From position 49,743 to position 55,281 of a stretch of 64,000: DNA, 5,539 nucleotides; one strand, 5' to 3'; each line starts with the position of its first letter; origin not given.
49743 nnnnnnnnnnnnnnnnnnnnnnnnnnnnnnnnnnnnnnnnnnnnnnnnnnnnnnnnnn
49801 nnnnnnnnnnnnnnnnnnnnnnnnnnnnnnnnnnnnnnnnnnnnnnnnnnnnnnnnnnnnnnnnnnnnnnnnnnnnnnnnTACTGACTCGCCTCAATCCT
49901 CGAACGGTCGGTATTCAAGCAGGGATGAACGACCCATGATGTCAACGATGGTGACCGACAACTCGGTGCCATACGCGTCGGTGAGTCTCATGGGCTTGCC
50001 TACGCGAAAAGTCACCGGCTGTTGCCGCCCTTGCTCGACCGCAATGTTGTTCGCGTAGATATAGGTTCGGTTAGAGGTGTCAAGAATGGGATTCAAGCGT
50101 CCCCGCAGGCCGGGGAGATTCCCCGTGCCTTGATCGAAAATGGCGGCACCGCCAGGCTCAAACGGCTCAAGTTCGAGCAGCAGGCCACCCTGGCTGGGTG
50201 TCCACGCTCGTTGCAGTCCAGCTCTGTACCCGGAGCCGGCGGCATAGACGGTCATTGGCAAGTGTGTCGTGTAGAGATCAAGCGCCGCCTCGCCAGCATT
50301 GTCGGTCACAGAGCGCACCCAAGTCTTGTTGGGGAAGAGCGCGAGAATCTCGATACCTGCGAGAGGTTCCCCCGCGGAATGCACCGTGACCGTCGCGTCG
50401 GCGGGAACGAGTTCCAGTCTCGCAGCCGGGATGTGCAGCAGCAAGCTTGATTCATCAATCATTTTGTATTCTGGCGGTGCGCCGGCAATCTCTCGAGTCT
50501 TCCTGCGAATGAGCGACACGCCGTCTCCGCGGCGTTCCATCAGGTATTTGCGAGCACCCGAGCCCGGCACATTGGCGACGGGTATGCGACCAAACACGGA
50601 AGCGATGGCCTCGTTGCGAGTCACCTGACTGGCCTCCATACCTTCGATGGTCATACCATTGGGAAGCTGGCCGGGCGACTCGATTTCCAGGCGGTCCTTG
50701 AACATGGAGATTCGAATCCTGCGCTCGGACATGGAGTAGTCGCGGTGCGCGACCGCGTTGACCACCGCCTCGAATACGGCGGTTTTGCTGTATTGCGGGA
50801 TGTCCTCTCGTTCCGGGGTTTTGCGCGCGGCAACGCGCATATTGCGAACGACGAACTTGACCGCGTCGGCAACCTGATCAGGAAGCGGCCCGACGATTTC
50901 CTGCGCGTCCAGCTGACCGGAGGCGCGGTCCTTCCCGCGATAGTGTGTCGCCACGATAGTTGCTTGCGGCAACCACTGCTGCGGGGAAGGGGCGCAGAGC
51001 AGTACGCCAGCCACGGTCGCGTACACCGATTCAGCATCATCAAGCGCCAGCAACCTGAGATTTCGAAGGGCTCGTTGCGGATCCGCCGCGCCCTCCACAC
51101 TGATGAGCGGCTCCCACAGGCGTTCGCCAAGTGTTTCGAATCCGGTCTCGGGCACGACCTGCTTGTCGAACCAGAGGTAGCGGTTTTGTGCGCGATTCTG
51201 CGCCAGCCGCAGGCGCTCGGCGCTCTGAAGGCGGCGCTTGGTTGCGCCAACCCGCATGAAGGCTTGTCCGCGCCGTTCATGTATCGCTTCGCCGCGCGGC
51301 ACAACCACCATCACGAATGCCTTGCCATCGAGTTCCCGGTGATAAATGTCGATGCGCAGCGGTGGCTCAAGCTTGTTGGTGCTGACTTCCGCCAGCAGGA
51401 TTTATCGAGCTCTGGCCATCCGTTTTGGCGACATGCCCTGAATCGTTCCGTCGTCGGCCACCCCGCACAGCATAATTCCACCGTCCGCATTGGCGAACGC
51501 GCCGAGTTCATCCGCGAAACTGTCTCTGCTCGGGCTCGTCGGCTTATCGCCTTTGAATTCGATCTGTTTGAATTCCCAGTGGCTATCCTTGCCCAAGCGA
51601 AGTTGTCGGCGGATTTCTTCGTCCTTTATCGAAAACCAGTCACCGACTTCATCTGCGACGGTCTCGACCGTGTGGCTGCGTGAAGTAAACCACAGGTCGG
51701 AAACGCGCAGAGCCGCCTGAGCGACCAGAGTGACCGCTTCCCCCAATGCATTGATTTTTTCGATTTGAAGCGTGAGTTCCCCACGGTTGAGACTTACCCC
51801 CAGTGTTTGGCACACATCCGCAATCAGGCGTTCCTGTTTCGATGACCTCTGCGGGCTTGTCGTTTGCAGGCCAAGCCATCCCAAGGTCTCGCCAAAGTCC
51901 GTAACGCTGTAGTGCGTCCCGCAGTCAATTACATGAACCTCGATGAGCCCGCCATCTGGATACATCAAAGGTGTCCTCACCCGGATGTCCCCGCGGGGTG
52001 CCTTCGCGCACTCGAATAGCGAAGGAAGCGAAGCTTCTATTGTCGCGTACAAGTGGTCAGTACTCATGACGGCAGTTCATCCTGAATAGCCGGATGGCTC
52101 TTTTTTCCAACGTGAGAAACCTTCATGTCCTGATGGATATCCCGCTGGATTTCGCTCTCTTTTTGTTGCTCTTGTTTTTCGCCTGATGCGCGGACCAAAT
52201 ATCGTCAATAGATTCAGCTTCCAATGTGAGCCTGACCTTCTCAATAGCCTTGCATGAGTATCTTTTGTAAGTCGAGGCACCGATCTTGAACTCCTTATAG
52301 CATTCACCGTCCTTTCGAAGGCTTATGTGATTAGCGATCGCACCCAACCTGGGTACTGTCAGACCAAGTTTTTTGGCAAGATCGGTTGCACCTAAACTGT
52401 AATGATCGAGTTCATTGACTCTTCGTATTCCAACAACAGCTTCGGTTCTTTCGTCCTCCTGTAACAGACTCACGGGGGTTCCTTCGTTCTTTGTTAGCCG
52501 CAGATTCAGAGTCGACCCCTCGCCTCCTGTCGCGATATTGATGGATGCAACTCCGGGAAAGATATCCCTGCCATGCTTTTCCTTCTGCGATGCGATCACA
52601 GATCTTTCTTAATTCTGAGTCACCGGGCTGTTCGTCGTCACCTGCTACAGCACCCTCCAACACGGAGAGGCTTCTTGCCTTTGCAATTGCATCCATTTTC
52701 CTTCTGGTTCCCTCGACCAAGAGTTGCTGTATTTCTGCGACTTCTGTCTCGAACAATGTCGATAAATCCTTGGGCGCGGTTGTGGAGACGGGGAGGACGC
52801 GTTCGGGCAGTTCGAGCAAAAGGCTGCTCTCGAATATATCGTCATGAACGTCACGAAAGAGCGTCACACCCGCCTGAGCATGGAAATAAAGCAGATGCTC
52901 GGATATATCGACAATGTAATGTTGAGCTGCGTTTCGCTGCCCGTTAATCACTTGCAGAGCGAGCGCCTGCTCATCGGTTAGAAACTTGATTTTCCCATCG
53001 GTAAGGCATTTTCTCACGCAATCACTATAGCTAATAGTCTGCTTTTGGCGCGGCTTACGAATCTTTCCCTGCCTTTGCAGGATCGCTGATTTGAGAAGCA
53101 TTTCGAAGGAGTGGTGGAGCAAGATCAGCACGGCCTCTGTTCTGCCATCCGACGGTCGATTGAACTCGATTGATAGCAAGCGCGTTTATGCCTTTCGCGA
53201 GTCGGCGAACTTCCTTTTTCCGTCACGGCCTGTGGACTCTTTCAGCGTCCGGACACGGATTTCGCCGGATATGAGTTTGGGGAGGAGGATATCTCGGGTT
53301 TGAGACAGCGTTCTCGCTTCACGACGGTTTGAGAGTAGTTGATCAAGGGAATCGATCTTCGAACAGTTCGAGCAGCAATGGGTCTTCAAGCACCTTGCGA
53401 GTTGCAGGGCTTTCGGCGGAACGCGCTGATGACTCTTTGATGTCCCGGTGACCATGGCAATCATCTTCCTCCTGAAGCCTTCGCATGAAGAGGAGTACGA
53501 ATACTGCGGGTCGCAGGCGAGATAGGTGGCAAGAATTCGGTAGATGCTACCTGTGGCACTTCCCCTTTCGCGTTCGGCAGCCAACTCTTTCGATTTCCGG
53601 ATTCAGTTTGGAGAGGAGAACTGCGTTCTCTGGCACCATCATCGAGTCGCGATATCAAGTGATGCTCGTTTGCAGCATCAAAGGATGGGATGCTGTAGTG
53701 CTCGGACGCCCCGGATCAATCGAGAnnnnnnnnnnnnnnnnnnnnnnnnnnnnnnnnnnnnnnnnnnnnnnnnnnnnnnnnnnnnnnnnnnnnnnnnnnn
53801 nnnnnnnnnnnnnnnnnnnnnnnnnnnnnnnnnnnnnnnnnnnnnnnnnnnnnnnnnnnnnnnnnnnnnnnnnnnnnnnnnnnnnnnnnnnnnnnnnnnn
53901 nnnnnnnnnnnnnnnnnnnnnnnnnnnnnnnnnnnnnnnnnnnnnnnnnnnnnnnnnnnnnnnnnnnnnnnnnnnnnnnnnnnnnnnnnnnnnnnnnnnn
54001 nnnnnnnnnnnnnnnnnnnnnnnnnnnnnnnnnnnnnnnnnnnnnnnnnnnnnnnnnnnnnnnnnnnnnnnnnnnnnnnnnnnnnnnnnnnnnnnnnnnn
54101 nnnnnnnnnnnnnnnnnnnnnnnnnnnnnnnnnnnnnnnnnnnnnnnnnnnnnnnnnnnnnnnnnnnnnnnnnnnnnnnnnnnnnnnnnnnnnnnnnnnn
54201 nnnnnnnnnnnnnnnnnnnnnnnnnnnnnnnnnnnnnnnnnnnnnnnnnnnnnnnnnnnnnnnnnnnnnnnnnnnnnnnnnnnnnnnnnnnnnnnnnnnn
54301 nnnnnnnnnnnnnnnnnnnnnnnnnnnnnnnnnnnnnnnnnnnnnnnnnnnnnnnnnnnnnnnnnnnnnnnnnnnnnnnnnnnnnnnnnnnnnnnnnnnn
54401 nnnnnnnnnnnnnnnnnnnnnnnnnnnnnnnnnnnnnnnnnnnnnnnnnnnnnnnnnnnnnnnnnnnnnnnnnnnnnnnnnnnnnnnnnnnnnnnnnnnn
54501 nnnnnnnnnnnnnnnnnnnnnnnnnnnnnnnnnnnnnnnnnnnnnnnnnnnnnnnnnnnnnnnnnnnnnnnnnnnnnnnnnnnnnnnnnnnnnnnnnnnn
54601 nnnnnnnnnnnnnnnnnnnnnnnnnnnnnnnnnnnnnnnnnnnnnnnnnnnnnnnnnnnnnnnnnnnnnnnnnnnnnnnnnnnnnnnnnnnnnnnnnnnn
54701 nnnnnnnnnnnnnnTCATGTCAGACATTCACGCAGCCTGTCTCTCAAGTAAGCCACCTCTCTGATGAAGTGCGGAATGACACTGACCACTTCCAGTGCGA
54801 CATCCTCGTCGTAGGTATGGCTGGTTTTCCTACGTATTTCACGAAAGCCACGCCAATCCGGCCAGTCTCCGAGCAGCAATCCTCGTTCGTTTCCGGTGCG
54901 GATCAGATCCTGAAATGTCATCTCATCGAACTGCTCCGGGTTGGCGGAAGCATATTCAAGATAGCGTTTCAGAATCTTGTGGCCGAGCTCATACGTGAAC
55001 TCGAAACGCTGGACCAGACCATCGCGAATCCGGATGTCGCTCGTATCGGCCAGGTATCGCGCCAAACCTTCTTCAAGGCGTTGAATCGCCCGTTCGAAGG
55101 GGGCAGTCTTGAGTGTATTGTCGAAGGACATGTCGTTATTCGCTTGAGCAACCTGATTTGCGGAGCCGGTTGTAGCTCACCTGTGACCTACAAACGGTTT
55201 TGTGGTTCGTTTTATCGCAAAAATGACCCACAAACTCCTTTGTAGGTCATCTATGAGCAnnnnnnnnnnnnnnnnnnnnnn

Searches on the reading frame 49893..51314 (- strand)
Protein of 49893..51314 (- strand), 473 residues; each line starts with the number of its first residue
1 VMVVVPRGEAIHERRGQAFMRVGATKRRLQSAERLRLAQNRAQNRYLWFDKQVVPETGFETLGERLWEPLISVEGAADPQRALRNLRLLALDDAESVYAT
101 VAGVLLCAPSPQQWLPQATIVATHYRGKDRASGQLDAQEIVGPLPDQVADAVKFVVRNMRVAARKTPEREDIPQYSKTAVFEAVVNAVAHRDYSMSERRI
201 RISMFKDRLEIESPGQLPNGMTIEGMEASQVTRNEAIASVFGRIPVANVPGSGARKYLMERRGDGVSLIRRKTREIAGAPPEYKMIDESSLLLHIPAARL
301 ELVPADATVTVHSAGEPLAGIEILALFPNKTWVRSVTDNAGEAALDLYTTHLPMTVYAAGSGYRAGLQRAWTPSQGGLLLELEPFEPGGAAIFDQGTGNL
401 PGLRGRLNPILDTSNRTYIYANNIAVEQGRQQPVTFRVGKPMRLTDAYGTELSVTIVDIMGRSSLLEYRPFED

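Call 13: search_protein_families(library=pfam, proteins=[window:49893-51314:-])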
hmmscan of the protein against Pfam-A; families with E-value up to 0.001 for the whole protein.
window:49893-51314:- (473 aa): 1 family
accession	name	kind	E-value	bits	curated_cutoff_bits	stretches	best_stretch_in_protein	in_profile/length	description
PF13749.12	HATPase_c_4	-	2.3e-19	69.6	26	1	198-288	2-83/89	Putative ATP-dependent DNA helicase recG C-terminal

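Call 58: search_protein_families(library=padloc, proteins=[window:49893-51314:-], max_evalue=0.00001)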
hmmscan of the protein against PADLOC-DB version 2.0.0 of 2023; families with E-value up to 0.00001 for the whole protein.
window:49893-51314:- (473 aa): 3 families
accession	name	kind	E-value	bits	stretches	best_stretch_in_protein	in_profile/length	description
PDLC02402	Aga_SIR2-PNTD1-PNTD2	-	1.3e-15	54.6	1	81-278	354-544/876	Class I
PDLC02394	pAgo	-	1.1e-11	41.2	1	86-244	219-390/1121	-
PDLC02418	Aga_SIR2-Kinase-PNTD1-PNTD2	-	5.4e-10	36.1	1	99-278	245-422/756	Class I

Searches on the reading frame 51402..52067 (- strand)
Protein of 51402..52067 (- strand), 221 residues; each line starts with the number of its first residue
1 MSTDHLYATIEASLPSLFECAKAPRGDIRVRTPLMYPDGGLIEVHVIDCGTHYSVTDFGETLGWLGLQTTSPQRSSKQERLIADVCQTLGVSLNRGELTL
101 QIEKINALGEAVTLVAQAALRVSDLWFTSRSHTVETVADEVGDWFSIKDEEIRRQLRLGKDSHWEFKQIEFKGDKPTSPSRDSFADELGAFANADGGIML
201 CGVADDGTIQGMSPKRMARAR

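Call 7: search_protein_families(library=pfam, proteins=[window:51402-52067:-])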
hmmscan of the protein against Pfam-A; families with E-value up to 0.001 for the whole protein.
window:51402-52067:- (221 aa): 2 families
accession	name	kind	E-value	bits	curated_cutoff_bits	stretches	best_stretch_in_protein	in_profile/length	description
PF08861.15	DUF1828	-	7.3e-10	39.5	22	1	32-122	1-91/91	Domain of unknown function DUF1828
PF04326.19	SLFN_AlbA_2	-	6.9e-09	36.7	25.3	1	166-213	2-49/118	Schlafen, AlbA_2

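Call 58: search_protein_families(library=padloc, proteins=[window:51402-52067:-], max_evalue=0.00001)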
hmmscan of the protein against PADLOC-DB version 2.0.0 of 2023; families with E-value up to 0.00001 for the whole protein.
window:51402-52067:- (221 aa): 2 families
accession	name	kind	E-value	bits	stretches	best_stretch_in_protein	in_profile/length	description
PDLC04540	PDC-M24B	-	1.3e-42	144.2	1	9-173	7-169/256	-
PDLC04539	PDC-M24B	-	1.5e-12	45.6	1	26-151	27-151/255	-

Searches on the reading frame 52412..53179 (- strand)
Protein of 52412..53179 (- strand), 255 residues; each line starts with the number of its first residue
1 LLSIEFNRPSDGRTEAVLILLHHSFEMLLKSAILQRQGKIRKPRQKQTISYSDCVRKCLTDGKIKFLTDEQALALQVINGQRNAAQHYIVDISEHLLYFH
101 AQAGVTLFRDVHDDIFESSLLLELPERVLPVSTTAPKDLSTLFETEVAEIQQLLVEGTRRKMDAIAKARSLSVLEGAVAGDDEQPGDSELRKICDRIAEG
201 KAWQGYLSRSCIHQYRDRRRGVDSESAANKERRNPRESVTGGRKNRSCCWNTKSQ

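Call 7: search_protein_families(library=pfam, proteins=[window:52412-53179:-])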
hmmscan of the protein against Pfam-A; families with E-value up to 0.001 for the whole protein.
window:52412-53179:- (255 aa): 1 family
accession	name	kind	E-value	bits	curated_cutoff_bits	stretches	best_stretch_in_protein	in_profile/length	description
PF12358.13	DUF3644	-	4.3e-09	36.7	27.6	1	6-141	17-158/183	Domain of unknown function (DUF3644)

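Call 58: search_protein_families(library=padloc, proteins=[window:52412-53179:-], max_evalue=0.00001)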
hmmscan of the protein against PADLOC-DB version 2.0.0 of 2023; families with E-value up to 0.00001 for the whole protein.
window:52412-53179:- (255 aa): 5 families
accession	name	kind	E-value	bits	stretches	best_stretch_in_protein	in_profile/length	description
PDLC04951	PDC-S19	-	1.1e-90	302.4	1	2-205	18-223/357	-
PDLC04947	PDC-S19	-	1.3e-54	183.9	1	6-204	25-221/355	-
PDLC04953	PDC-S19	-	7e-13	46.7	1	7-146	26-173/333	-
PDLC04952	PDC-S19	-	3.3e-10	38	1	2-135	18-151/328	-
PDLC04949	PDC-S19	-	6.4e-10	36.9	1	3-133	21-150/334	-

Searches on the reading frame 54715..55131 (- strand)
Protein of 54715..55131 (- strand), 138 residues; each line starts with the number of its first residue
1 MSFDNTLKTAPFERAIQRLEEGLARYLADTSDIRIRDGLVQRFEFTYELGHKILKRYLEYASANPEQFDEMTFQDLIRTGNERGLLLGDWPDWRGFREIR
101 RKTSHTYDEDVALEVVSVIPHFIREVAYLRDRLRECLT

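Call 7: search_protein_families(library=pfam, proteins=[window:54715-55131:-])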
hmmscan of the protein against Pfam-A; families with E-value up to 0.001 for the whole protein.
window:54715-55131:- (138 aa): 1 family
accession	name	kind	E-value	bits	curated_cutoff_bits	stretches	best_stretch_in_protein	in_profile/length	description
PF08780.16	NTase_sub_bind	-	7.9e-32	110.3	31.8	1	10-134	4-125/126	Nucleotidyltransferase substrate binding protein like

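Call 58: search_protein_families(library=padloc, proteins=[window:54715-55131:-], max_evalue=0.00001)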
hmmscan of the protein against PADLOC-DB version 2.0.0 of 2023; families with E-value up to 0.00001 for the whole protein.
window:54715-55131:- (138 aa): 0 families
